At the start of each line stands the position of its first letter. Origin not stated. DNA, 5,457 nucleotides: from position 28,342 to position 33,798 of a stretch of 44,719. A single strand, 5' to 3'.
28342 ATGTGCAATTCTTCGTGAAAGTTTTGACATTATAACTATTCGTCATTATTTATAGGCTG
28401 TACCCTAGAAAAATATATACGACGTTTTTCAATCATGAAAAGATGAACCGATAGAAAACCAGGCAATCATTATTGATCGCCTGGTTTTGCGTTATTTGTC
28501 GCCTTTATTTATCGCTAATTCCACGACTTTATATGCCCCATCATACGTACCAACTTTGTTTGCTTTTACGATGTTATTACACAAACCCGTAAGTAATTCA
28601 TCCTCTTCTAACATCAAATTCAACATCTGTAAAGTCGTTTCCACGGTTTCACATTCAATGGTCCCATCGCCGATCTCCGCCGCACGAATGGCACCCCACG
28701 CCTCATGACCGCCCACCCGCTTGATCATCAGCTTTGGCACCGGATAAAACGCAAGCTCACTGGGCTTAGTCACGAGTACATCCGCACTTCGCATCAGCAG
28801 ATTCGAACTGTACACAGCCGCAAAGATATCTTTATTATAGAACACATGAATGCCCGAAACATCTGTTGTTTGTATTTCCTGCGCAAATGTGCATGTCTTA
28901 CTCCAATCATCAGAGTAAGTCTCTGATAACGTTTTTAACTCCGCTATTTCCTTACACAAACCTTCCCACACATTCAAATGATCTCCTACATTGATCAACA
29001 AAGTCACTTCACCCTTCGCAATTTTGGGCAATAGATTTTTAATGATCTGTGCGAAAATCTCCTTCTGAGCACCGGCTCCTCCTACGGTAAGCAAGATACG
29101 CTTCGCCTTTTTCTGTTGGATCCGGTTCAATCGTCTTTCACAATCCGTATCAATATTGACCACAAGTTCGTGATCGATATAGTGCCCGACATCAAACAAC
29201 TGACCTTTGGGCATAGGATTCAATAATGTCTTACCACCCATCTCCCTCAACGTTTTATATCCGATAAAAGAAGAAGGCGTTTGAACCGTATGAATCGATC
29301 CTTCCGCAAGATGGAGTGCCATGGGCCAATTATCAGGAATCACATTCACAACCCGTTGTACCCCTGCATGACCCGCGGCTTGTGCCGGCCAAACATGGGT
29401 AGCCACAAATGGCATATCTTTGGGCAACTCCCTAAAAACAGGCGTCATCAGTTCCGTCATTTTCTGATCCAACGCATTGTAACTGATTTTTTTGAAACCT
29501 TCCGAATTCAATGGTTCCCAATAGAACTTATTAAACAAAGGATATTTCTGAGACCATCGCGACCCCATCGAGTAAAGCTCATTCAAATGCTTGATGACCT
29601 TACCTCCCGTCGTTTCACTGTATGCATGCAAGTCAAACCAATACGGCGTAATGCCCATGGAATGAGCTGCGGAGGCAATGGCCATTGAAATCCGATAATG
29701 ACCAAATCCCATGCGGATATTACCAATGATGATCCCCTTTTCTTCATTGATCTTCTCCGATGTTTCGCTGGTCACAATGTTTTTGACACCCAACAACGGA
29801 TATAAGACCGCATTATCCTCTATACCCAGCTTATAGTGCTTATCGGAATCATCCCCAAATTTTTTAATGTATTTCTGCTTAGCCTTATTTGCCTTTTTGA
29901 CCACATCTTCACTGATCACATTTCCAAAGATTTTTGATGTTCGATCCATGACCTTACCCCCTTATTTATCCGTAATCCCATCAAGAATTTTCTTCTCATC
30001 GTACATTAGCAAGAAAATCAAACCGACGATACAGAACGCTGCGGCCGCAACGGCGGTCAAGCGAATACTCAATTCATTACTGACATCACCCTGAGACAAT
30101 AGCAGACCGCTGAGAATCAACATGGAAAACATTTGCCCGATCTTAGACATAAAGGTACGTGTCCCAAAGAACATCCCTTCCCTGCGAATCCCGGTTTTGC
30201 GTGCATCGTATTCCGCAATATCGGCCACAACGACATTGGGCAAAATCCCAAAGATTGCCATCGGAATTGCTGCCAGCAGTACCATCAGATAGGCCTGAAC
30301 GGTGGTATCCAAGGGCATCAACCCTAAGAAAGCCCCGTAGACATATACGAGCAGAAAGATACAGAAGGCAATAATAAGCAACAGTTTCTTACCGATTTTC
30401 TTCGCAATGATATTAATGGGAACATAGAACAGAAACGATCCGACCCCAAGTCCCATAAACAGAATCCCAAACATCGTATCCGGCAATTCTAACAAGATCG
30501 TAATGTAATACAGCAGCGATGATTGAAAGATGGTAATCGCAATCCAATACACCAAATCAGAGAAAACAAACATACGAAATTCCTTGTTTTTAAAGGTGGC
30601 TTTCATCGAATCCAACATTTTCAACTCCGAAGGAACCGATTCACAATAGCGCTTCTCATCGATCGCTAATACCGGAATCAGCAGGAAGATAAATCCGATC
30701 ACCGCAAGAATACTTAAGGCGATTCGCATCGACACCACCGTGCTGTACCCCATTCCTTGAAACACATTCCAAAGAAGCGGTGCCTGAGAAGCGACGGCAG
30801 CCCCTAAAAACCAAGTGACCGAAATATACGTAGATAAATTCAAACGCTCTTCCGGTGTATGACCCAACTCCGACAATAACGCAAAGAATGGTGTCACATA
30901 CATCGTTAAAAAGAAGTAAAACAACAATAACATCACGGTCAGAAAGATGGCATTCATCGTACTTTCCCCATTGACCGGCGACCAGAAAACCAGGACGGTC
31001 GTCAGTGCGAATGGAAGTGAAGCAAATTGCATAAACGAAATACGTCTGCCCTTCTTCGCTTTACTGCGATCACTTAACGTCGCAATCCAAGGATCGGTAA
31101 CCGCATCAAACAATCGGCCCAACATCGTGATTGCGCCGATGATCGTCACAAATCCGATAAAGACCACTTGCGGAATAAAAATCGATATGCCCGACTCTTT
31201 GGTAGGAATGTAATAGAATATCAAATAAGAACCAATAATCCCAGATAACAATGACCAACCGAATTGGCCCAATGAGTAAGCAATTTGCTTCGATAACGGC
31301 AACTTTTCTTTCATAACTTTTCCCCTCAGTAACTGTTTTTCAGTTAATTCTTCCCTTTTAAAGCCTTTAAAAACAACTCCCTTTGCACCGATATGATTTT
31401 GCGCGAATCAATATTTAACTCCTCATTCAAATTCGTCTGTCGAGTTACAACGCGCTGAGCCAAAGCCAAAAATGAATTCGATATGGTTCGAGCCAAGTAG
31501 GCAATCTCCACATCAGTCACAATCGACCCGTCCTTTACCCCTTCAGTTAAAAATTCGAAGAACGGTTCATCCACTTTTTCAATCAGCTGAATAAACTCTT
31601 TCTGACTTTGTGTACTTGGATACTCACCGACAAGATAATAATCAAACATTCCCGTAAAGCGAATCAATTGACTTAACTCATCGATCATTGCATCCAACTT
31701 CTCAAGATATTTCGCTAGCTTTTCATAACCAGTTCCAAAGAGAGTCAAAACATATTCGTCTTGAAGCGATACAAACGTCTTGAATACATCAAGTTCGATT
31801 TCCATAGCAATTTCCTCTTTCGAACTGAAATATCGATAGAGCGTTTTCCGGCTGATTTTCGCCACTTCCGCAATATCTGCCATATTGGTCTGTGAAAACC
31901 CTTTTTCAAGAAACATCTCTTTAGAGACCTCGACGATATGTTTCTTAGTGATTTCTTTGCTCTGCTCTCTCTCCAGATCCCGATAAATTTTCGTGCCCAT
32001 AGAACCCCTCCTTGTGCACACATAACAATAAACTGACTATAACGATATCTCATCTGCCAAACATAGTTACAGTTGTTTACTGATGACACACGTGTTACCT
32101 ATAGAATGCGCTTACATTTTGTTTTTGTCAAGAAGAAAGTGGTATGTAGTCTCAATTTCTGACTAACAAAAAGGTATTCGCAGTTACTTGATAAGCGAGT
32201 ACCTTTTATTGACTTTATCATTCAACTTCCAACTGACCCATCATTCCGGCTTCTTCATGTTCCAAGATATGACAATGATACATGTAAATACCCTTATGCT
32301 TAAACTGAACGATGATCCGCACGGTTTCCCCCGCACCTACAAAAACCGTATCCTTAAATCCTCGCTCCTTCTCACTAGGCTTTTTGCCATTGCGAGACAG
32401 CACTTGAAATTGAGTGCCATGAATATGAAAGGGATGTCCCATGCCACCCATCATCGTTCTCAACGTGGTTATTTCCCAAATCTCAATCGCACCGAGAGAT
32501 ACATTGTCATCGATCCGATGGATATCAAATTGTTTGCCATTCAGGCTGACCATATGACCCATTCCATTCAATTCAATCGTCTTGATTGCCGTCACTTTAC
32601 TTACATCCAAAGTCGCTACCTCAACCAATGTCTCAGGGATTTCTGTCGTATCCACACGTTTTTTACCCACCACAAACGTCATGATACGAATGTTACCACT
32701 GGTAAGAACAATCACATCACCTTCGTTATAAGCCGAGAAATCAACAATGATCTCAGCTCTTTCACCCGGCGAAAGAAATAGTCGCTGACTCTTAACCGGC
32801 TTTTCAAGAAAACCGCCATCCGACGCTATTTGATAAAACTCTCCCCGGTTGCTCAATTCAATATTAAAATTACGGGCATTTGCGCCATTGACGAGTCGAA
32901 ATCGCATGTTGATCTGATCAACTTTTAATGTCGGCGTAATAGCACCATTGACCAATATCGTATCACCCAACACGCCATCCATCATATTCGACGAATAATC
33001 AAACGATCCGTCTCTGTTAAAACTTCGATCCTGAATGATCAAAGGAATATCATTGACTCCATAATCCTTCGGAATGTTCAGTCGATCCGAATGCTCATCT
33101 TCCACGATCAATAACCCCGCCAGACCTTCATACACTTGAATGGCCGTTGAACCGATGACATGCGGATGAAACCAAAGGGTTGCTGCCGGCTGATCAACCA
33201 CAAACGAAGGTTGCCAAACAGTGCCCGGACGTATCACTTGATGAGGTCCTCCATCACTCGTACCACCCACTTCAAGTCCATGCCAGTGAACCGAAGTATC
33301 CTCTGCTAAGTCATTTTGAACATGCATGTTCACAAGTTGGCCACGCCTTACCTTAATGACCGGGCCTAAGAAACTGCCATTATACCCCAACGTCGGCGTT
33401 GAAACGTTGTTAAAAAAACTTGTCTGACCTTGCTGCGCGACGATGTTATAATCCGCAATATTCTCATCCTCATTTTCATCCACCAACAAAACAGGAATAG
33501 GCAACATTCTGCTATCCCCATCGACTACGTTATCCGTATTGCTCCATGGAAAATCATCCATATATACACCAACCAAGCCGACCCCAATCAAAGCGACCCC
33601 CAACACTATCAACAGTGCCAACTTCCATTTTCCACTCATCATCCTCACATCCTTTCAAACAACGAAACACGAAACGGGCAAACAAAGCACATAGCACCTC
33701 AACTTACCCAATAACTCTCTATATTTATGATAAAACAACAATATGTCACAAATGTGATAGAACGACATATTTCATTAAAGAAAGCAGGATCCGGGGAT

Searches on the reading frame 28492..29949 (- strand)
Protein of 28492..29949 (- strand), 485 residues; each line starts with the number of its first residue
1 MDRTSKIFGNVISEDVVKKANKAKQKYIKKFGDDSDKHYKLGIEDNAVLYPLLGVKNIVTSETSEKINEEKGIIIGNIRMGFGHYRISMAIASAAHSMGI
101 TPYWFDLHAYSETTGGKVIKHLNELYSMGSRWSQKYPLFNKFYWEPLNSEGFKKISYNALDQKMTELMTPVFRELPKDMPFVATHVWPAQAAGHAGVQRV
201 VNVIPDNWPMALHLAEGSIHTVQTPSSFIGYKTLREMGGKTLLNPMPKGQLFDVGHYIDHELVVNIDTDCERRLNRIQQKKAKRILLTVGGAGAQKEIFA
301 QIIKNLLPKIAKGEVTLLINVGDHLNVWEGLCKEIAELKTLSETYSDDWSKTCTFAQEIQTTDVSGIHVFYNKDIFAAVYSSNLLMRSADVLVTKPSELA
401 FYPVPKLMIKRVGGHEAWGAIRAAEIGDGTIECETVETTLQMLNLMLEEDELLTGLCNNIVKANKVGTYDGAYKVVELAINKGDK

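Call 61: search_protein_families(library=pfam, proteins=[window:28492-29949:-], max_evalue=0.001)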
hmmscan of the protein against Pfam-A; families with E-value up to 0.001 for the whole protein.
window:28492-29949:- (485 aa): 2 families
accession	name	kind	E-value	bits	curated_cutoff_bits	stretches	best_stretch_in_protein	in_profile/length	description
PF22052.2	DUF6937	-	6.1e-117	389.3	27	1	7-233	2-228/228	Domain of unknown function (DUF6937)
PF22053.2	DUF6938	-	3.8e-107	357.7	27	1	246-479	1-235/236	Domain of unknown function (DUF6938)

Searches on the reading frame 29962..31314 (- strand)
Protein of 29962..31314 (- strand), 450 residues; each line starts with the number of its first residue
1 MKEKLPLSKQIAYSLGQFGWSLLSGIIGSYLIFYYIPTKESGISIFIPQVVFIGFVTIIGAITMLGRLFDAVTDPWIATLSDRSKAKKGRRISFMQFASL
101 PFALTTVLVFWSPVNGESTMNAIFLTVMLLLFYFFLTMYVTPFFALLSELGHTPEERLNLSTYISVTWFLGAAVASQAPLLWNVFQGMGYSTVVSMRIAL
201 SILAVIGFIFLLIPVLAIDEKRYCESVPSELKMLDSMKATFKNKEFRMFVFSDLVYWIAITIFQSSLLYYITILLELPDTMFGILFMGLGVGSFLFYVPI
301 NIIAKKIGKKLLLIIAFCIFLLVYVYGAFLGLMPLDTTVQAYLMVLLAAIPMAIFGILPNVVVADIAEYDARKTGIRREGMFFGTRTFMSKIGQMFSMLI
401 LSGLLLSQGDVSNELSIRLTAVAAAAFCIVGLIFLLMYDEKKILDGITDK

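Call 61: search_protein_families(library=pfam, proteins=[window:29962-31314:-], max_evalue=0.001)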
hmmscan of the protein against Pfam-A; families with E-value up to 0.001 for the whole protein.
window:29962-31314:- (450 aa): 2 families
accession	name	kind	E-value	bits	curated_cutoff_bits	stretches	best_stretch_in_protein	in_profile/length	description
PF13347.12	MFS_2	-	2.3e-48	165.3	27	1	13-438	2-423/427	MFS/sugar transport protein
PF07690.21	MFS_1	-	3.6e-09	36.4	33.4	2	17-368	9-326/347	Major Facilitator Superfamily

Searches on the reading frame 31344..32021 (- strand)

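Call 93: search_protein_families(library=pfam, proteins=[window:31344-32021:-], max_evalue=0.0001)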
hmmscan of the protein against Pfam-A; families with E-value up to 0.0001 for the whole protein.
window:31344-32021:- (225 aa): 1 family
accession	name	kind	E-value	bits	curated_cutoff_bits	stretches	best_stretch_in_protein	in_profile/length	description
PF00440.29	TetR_N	-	3.5e-14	52.7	24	1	29-72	1-44/47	Bacterial regulatory proteins, tetR family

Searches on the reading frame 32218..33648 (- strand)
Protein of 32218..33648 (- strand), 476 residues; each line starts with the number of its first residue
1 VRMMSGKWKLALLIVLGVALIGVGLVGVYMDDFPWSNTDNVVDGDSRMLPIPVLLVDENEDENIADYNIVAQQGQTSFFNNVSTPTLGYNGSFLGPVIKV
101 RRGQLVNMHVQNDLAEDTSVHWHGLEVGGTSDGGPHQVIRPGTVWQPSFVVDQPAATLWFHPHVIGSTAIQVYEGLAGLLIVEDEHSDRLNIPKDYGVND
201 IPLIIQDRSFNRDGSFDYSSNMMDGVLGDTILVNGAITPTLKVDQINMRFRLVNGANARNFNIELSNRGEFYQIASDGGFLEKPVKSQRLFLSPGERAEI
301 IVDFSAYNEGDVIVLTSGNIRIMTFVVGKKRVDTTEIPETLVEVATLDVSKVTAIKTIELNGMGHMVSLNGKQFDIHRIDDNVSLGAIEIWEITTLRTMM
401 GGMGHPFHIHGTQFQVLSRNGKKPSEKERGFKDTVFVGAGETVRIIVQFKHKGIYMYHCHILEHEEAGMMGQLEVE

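Call 93: search_protein_families(library=pfam, proteins=[window:32218-33648:-], max_evalue=0.0001)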
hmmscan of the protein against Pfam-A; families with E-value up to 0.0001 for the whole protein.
window:32218-33648:- (476 aa): 4 families
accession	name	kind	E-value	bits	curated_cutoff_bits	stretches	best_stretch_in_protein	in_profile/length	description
PF07732.21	Cu-oxidase_3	-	5.3e-33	114.1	21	1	72-186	3-118/119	Multicopper oxidase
PF07731.20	Cu-oxidase_2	-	9.5e-29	100.3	20.4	1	365-475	19-133/137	Multicopper oxidase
PF00394.28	Cu-oxidase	-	1.2e-09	38.9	21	1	207-306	38-124/157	Multicopper oxidase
PF00127.26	Copper-bind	-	3.1e-06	28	21.2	0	347-476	19-99/99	Copper binding proteins, plastocyanin/azurin family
